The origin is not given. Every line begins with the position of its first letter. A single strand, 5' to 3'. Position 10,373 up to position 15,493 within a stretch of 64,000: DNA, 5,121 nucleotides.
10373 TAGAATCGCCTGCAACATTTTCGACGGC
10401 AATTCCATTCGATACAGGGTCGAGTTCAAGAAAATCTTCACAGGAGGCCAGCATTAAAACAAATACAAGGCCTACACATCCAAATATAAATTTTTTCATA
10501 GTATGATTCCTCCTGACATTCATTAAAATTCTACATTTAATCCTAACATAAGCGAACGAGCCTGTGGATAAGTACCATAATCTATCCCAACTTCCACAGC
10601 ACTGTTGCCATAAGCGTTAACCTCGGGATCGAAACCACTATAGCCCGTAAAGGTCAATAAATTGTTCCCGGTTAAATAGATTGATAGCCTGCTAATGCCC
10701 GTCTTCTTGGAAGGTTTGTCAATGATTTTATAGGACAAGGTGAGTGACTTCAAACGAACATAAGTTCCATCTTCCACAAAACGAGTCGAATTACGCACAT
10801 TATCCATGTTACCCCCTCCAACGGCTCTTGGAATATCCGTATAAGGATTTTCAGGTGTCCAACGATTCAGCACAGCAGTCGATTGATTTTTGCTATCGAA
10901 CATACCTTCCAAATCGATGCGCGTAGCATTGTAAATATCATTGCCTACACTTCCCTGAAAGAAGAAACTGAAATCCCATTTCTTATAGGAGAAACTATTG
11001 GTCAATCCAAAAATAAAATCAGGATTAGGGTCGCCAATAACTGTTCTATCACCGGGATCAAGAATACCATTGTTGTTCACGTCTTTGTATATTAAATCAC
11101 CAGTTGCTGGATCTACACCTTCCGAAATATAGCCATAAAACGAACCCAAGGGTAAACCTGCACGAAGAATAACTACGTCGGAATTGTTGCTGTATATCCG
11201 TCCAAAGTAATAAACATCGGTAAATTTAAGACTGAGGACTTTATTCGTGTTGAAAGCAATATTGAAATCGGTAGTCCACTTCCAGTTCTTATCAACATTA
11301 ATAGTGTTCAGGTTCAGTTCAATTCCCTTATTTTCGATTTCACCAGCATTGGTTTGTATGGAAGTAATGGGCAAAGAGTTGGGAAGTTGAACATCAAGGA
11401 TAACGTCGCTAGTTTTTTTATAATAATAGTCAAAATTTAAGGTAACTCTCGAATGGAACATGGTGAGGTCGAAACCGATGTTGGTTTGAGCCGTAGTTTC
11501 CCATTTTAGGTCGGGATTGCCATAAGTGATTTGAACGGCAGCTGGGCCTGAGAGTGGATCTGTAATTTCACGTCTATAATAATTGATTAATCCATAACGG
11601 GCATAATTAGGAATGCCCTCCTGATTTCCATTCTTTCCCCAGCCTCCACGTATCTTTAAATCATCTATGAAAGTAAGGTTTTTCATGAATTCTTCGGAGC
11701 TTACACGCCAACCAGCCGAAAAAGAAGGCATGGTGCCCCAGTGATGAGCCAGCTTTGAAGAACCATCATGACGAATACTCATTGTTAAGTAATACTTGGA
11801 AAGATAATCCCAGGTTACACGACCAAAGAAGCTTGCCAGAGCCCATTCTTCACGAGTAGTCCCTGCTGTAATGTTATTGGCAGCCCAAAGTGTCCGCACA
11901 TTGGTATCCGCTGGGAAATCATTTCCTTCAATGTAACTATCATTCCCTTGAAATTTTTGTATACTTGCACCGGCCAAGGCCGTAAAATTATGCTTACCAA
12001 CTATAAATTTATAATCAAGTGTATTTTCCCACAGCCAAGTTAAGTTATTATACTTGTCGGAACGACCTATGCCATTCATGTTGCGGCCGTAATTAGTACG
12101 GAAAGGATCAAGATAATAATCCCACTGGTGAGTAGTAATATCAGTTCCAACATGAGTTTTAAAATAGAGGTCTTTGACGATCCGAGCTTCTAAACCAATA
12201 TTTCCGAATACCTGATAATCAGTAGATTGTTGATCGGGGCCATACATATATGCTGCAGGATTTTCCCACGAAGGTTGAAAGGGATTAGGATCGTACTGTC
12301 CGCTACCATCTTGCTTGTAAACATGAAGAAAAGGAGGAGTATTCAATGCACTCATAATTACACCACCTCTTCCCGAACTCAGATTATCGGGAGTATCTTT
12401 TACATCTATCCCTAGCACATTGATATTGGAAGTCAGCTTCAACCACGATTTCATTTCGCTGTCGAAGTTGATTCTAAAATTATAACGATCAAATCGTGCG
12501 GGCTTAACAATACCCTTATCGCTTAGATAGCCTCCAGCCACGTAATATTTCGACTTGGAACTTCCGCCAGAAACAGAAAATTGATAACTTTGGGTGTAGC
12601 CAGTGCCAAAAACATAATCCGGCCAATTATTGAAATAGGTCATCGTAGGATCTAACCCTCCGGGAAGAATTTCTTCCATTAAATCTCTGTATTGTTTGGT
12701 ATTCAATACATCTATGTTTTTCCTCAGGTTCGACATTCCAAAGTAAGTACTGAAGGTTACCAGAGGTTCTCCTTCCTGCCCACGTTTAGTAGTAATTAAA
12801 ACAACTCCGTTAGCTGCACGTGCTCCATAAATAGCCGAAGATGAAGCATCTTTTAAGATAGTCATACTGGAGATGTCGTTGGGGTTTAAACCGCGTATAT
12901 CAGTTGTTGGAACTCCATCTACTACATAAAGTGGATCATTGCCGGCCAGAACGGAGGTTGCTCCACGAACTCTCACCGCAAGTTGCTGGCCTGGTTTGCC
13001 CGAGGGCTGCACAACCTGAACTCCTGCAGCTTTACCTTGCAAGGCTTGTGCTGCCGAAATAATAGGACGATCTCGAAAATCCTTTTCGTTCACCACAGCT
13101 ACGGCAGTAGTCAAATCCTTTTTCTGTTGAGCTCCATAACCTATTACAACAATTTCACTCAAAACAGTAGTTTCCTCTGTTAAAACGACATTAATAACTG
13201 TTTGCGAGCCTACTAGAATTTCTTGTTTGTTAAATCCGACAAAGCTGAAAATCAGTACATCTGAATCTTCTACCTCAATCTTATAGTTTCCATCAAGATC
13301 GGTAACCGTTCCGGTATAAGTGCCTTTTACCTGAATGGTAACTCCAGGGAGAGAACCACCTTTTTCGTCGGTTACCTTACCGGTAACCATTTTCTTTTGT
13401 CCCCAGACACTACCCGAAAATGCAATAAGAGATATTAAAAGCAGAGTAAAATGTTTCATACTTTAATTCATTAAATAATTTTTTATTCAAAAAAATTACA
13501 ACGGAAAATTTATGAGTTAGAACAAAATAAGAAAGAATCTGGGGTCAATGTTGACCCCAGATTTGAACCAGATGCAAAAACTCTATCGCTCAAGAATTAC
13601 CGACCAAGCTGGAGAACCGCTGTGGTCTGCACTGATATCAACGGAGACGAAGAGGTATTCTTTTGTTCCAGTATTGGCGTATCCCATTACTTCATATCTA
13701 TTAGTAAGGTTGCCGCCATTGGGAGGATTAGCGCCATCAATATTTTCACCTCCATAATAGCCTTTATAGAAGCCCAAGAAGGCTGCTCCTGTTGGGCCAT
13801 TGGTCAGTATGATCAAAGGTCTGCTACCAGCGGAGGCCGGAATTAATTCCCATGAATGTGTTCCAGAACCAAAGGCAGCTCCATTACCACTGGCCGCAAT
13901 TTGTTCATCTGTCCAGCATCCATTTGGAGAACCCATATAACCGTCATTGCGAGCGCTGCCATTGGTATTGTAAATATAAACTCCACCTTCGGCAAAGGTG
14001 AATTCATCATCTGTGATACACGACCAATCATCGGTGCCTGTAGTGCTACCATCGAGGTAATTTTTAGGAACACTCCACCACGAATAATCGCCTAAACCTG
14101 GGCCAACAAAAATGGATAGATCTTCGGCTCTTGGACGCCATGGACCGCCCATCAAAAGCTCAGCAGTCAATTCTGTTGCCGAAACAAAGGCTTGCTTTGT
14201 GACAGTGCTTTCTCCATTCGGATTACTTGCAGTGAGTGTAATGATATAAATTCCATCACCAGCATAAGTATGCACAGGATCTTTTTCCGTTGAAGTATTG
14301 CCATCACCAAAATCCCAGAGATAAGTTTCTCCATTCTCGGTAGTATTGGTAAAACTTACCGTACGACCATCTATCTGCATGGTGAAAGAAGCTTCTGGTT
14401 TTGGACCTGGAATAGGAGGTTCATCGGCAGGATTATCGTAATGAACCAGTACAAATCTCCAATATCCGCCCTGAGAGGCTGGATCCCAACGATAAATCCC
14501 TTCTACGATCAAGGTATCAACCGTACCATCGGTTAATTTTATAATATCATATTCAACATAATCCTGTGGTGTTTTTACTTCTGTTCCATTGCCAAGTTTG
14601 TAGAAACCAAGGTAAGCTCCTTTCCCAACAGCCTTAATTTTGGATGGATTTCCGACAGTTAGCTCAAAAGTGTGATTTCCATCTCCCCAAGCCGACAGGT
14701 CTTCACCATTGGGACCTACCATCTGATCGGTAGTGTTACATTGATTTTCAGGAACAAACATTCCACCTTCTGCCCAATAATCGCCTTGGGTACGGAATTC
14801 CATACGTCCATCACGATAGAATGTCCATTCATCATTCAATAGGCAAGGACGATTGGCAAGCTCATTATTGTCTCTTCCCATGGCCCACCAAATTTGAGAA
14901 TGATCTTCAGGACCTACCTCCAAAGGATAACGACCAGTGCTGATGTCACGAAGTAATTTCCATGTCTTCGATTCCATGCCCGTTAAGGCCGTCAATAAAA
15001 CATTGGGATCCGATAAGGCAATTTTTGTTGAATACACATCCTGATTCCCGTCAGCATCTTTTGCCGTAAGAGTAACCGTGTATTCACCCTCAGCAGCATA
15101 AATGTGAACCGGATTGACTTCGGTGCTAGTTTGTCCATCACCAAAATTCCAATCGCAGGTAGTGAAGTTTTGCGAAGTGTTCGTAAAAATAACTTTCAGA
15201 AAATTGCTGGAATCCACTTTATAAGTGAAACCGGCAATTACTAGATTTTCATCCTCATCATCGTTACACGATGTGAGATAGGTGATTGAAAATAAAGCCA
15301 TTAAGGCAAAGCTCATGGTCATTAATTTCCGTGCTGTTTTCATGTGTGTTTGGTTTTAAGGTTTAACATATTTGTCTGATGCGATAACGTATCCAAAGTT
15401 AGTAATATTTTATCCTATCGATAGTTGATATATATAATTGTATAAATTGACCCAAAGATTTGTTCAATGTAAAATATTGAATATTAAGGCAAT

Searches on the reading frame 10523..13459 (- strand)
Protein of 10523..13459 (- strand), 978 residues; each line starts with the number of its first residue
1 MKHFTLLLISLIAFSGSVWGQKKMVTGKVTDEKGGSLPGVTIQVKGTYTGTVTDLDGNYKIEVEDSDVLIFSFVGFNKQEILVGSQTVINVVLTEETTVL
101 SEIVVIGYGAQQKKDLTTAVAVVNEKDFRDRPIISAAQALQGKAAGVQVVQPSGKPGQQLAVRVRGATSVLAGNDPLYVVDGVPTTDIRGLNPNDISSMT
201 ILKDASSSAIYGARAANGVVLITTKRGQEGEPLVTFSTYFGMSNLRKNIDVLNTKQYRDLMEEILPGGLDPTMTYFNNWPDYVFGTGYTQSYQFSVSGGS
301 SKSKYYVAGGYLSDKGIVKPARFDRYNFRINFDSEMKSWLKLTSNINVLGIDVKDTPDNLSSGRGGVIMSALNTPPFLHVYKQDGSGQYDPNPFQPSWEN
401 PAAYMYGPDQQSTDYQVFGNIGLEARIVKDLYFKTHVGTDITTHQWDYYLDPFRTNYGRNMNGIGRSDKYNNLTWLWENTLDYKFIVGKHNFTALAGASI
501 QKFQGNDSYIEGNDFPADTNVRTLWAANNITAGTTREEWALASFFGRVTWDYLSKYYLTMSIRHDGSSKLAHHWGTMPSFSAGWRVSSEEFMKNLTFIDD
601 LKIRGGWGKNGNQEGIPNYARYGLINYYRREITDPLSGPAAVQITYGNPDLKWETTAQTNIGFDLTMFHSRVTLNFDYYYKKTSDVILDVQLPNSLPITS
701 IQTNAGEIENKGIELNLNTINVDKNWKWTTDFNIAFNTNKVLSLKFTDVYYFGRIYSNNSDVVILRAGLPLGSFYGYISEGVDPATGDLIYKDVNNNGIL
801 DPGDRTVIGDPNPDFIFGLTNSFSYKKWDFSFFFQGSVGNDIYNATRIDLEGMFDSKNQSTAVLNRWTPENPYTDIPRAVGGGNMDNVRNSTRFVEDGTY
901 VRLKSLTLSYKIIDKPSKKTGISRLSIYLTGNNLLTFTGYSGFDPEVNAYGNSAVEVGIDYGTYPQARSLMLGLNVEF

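Call 79: search_protein_families(library=pfam, proteins=[window:10523-13459:-], max_evalue=0.0001)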
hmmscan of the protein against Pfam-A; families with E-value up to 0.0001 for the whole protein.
window:10523-13459:- (978 aa): 4 families
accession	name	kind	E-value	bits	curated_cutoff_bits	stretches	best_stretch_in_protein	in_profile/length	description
PF00593.30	TonB_dep_Rec_b-barrel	-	3e-20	74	27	1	388-934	28-436/436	TonB dependent receptor-like, beta-barrel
PF07715.20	Plug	-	1.3e-19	71.1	23.9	1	113-219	2-107/107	TonB-dependent Receptor Plug Domain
PF13715.12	CarbopepD_reg_2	-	1e-15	58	32.2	1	25-105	1-88/88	CarboxypepD_reg-like domain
PF13620.12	CarboxypepD_reg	-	2.9e-08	34.4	32.3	1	25-94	2-82/82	Carboxypeptidase regulatory-like domain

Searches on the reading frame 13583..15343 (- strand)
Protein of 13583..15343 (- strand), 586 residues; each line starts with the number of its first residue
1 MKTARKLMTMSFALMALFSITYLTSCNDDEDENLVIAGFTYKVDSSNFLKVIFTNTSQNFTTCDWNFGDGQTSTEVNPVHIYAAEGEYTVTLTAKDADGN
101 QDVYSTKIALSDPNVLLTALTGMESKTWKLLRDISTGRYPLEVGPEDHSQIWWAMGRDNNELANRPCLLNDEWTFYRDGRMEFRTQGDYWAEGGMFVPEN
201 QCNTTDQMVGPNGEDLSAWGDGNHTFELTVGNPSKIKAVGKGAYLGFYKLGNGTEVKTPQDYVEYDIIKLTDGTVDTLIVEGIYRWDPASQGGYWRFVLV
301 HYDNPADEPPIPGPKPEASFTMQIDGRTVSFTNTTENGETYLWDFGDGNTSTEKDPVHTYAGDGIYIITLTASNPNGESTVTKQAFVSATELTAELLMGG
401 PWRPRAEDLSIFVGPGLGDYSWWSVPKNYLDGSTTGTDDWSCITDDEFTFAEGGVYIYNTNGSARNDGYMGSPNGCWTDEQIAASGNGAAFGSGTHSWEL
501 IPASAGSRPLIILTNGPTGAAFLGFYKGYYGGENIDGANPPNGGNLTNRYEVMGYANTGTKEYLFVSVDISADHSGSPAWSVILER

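Call 79: search_protein_families(library=pfam, proteins=[window:13583-15343:-], max_evalue=0.0001)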
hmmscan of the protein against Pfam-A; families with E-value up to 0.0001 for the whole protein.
window:13583-15343:- (586 aa): 2 families
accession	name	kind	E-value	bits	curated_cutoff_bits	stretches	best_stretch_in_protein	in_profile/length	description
PF18911.6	PKD_4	-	1.4e-29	102.4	27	2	51-103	24-77/85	PKD domain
PF00801.26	PKD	-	3.4e-21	75.5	23.5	2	325-383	13-76/80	PKD domain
